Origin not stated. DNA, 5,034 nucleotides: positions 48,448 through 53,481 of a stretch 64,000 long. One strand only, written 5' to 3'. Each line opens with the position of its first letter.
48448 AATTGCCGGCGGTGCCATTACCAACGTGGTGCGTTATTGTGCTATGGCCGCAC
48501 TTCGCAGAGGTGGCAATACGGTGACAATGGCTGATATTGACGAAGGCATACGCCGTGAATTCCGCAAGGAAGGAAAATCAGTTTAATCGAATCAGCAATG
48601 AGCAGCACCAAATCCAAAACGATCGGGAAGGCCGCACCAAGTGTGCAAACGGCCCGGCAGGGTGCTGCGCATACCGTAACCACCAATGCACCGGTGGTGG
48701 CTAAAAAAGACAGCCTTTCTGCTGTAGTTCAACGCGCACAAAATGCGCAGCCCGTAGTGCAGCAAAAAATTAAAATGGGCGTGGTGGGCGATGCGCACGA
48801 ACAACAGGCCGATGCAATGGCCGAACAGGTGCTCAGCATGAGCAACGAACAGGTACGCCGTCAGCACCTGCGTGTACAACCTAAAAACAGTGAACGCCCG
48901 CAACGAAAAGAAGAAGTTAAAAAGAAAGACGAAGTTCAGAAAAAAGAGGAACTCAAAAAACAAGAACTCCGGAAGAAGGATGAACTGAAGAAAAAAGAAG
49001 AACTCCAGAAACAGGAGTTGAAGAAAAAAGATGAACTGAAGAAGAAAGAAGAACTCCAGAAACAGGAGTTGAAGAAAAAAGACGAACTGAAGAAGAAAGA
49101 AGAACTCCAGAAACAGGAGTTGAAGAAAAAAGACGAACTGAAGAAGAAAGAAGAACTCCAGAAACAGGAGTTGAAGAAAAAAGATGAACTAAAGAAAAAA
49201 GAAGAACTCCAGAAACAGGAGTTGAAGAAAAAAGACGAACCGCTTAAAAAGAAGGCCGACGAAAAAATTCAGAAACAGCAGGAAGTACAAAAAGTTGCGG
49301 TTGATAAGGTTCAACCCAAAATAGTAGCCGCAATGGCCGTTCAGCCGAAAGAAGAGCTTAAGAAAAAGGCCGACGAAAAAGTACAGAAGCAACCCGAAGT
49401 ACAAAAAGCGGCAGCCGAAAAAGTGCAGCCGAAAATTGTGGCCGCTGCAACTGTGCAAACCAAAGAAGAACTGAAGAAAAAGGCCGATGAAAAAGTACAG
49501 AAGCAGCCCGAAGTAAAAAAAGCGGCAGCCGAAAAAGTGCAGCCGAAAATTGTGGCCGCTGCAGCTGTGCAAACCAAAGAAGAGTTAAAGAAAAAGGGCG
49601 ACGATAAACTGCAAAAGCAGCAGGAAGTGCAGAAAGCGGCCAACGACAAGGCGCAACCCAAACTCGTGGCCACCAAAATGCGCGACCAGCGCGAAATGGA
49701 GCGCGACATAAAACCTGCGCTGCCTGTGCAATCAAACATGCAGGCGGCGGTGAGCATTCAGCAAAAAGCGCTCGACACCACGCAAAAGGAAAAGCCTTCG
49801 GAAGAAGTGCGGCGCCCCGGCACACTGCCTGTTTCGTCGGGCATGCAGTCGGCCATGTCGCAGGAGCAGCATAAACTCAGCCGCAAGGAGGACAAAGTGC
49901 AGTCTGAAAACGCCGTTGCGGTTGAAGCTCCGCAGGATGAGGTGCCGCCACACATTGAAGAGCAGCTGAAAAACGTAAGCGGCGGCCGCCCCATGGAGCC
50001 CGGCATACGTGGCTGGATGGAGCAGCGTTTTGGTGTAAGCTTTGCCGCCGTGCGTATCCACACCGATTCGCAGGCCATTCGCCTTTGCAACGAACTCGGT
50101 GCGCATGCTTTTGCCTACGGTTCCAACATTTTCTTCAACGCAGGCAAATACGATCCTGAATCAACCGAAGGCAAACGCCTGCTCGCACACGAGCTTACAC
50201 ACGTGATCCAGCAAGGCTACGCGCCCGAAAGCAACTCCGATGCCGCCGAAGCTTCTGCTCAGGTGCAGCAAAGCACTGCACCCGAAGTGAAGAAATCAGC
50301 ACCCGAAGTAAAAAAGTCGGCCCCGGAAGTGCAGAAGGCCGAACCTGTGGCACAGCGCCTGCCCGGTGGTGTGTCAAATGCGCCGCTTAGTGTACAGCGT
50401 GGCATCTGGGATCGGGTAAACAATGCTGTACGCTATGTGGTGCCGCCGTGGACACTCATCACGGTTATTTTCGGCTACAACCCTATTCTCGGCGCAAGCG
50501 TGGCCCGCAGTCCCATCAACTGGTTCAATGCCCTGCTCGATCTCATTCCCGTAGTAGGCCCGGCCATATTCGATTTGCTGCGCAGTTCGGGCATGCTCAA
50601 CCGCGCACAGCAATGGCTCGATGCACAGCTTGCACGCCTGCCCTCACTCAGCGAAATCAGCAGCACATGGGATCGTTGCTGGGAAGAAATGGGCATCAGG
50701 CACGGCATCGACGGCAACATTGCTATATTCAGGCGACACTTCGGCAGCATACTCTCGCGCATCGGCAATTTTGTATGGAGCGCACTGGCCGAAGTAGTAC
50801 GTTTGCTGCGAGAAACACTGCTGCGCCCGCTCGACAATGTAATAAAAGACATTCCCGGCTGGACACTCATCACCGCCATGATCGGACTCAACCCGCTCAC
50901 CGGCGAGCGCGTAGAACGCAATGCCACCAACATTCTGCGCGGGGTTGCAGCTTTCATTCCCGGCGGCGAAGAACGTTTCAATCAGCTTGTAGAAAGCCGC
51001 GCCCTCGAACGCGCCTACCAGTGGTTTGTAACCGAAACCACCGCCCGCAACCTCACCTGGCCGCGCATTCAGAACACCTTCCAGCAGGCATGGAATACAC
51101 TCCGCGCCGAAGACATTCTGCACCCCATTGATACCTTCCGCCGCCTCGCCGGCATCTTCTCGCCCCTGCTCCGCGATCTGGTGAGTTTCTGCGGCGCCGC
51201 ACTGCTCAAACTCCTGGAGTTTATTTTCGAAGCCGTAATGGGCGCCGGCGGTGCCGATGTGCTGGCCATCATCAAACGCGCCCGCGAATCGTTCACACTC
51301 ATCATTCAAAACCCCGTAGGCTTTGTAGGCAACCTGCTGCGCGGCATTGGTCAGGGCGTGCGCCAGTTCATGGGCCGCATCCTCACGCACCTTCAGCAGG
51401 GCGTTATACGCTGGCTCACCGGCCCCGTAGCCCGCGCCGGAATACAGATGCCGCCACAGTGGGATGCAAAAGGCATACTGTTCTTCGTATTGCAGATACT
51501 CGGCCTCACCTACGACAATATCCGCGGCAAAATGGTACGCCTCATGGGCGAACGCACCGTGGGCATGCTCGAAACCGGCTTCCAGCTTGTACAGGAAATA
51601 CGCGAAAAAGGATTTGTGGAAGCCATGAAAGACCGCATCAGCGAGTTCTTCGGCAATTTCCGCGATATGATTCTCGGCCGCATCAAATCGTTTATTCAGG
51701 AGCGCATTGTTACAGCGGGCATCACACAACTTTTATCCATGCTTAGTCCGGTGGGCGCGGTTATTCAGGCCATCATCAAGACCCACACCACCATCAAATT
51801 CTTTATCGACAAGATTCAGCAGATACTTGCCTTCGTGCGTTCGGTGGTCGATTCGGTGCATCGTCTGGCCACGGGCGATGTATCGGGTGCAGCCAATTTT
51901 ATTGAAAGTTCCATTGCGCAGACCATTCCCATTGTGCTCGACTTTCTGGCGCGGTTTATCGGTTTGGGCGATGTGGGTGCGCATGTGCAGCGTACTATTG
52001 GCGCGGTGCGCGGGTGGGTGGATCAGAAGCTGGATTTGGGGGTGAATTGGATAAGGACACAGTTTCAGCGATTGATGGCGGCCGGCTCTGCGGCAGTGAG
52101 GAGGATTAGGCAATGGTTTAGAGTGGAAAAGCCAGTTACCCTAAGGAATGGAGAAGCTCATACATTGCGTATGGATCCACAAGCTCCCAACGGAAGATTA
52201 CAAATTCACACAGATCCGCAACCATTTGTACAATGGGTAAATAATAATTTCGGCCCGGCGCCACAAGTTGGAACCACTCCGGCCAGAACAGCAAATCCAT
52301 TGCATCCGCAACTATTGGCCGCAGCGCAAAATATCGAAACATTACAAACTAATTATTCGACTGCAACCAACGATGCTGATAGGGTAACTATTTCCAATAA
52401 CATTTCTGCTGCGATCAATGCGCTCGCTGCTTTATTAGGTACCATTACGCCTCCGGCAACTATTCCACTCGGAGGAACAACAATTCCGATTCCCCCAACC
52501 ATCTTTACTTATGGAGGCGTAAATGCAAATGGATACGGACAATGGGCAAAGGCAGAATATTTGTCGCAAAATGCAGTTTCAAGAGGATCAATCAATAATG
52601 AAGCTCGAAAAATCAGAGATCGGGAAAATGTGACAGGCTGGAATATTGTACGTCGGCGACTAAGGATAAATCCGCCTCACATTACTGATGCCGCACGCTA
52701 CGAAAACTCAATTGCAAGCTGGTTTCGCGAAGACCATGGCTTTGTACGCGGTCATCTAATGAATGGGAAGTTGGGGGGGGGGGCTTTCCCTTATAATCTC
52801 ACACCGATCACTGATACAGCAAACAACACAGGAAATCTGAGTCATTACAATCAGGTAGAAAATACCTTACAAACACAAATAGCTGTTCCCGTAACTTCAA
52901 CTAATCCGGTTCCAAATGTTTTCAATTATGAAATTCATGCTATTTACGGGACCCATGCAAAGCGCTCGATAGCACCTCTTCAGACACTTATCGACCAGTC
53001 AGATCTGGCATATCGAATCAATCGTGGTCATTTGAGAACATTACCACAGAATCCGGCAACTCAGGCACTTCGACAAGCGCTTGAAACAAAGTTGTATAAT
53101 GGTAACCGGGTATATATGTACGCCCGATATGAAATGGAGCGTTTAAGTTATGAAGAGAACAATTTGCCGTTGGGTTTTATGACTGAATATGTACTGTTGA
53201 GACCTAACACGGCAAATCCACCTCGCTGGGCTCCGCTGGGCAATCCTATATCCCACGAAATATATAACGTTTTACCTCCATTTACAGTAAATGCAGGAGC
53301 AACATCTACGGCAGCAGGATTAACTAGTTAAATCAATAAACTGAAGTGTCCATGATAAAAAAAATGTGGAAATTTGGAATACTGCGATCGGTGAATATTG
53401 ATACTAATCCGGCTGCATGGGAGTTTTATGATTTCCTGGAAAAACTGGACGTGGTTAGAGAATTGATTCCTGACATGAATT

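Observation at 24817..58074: Complete Bacteroidota-type extracellular contractile injection system (eCIS) locus, about 33 kb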

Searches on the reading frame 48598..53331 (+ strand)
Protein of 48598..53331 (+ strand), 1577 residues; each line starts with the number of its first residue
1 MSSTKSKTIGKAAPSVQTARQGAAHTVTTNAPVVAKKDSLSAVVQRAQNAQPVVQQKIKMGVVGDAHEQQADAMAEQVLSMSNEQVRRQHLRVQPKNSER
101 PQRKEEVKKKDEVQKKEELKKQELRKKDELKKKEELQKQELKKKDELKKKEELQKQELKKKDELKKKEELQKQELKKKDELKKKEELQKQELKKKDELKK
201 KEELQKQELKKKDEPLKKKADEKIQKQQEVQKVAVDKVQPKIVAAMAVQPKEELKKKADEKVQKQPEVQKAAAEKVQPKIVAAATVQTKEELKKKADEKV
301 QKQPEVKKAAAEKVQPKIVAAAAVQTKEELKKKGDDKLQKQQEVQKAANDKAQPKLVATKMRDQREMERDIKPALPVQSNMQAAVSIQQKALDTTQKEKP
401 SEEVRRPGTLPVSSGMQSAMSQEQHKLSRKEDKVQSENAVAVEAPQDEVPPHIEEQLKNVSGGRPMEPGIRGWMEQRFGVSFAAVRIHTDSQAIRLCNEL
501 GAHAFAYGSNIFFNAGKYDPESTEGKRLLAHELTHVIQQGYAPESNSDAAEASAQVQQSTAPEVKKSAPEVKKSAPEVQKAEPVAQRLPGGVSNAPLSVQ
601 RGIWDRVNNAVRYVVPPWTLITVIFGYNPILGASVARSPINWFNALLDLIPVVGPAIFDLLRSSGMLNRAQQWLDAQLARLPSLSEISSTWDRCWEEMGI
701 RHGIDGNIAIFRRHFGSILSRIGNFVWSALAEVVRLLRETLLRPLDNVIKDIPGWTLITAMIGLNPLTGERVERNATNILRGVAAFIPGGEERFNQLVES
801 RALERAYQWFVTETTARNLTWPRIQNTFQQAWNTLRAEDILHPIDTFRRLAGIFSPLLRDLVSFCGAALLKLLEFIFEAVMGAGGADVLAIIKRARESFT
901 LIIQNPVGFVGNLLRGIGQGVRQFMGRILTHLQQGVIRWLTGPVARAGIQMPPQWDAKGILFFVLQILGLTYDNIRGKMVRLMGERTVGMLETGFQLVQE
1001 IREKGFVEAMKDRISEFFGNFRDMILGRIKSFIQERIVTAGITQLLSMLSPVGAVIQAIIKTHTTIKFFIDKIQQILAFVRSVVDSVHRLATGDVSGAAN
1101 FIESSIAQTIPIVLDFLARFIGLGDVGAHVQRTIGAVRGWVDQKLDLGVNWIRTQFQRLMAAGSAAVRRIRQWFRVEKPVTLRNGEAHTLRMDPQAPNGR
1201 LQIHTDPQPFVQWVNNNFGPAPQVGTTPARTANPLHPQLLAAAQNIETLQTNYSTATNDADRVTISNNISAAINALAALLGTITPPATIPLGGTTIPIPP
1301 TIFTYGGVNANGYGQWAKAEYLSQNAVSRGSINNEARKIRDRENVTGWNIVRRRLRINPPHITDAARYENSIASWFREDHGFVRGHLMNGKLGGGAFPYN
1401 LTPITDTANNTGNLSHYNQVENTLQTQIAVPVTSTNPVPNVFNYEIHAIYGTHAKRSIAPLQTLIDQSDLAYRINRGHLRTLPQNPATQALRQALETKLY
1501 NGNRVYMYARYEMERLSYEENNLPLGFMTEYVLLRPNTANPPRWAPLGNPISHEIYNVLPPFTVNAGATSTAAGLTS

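Call 5: search_protein_families(library=pfam, proteins=[window:48598-53331:+], max_evalue=0.01)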
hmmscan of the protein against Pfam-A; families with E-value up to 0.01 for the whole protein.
window:48598-53331:+ (1577 aa): 1 family
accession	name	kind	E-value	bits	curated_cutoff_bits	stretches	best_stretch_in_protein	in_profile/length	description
PF13699.11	eCIS_core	-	9.7e-29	99.8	22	1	465-540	1-76/79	eCIS core domain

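Call 16: search_solved_structures(query=window:48598-53331:+, max_evalue=0.1)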
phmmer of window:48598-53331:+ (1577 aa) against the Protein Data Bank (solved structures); distinct sequences matched with E-value up to 0.1: 1.
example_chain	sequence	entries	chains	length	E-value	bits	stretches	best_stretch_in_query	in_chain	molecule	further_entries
5yfp_A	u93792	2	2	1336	0.017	15.9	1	111-241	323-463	Exocyst complex component SEC3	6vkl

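Call 50: search_protein_families(library=pfam, alignment_id=A2, max_evalue=0.001)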
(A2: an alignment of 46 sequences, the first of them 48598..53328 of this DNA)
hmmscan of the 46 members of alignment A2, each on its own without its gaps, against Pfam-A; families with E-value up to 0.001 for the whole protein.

A. member 1, window:48598-53328:+ (1577 aa): 1 family
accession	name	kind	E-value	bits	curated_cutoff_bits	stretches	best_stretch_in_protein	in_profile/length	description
PF13699.11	eCIS_core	-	9.7e-29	99.8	22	1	465-540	1-76/79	eCIS core domain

B. families by the number of members that match (of 46 scanned): 14 families
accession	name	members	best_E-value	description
PF13699.11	eCIS_core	26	1.9e-32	eCIS core domain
PF13930.12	Endonuclea_NS_2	5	2.9e-06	DNA/RNA non-specific endonuclease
PF14449.11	PT-TG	3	7.3e-05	Pre-toxin TG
PF08210.17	APOBEC_N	2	5.9e-07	APOBEC-like N-terminal domain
PF01442.23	Apolipoprotein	2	2.2e-06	Apolipoprotein A1/A4/E domain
PF18778.7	NAD1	2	5.3e-06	Novel AID APOBEC clade 1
PF18750.7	SNAD4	2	7.5e-05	Secreted Novel AID/APOBEC-like Deaminase 4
PF14410.12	GH-E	1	6.4e-17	HNH/ENDO VII superfamily nuclease with conserved GHE residues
PF14412.12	AHH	1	4.4e-07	A nuclease family of the HNH/ENDO VII superfamily with conserved AHH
PF04513.17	Baculo_PEP_C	1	1.5e-05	Baculovirus polyhedron envelope protein, PEP, C terminus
PF14424.12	Toxin-deaminase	1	2.4e-05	The BURPS668_1122 family of deaminases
PF18772.7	APOBEC2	1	2.8e-05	APOBEC2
PF05478.16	Prominin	1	0.0003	Prominin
PF18782.7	NAD2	1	0.00065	Novel AID APOBEC clade 2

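Call 62: search_protein_families(library=ncbifam, proteins=[window:48598-53331:+], max_evalue=0.01)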
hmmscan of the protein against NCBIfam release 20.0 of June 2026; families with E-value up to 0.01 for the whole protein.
window:48598-53331:+ (1577 aa): 0 families

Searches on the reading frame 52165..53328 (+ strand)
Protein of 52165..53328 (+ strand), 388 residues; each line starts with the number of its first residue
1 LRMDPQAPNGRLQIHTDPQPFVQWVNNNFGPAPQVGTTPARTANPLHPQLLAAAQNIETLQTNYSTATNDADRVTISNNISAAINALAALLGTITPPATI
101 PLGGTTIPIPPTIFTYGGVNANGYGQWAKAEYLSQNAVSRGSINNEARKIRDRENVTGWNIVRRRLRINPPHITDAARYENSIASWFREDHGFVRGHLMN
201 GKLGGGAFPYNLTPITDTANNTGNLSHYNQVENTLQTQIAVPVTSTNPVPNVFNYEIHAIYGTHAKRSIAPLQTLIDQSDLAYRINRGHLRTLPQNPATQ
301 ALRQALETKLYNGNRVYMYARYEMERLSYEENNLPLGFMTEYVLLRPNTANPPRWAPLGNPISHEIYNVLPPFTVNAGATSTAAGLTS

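Call 31: search_protein_families(library=pfam, proteins=[window:52165-53328:+], max_evalue=10)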
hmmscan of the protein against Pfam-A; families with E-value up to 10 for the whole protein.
seq(388 aa): 1 family
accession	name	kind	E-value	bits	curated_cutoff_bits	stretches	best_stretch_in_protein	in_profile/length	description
PF13930.12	Endonuclea_NS_2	-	0.022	15.4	27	1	193-239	56-98/132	DNA/RNA non-specific endonuclease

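Call 39: find_homologous_proteins(query=window:52165-53328:+, max_evalue=0.001)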
Query window:52165-53328:+ (388 aa): 2 proteins with E <= 0.001 among 8000 candidates.
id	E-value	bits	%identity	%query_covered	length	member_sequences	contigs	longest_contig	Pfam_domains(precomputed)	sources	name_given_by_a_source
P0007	1.0e-152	527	62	98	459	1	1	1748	-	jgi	jgi:hypothetical protein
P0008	4.5e-118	413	65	75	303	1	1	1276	-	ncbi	ncbi:MAG: hypothetical protein ACRC3B_20400, partial [Bacteroidia bacterium]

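Call 80: find_encoding_contigs(protein=P0007, flank=3000, max_places=3)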
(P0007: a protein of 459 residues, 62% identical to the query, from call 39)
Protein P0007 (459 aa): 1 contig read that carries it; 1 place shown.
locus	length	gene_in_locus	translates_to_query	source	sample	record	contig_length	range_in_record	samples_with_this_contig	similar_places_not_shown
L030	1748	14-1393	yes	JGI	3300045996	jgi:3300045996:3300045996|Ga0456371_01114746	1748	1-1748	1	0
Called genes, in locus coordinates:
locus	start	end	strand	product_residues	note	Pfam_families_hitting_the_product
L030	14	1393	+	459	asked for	-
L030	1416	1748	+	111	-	?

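Call 84: search_protein_families(library=phrogs, proteins=[window:52165-53328:+], max_evalue=0.01)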
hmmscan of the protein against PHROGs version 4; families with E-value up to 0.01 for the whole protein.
window:52165-53328:+ (388 aa): 0 families
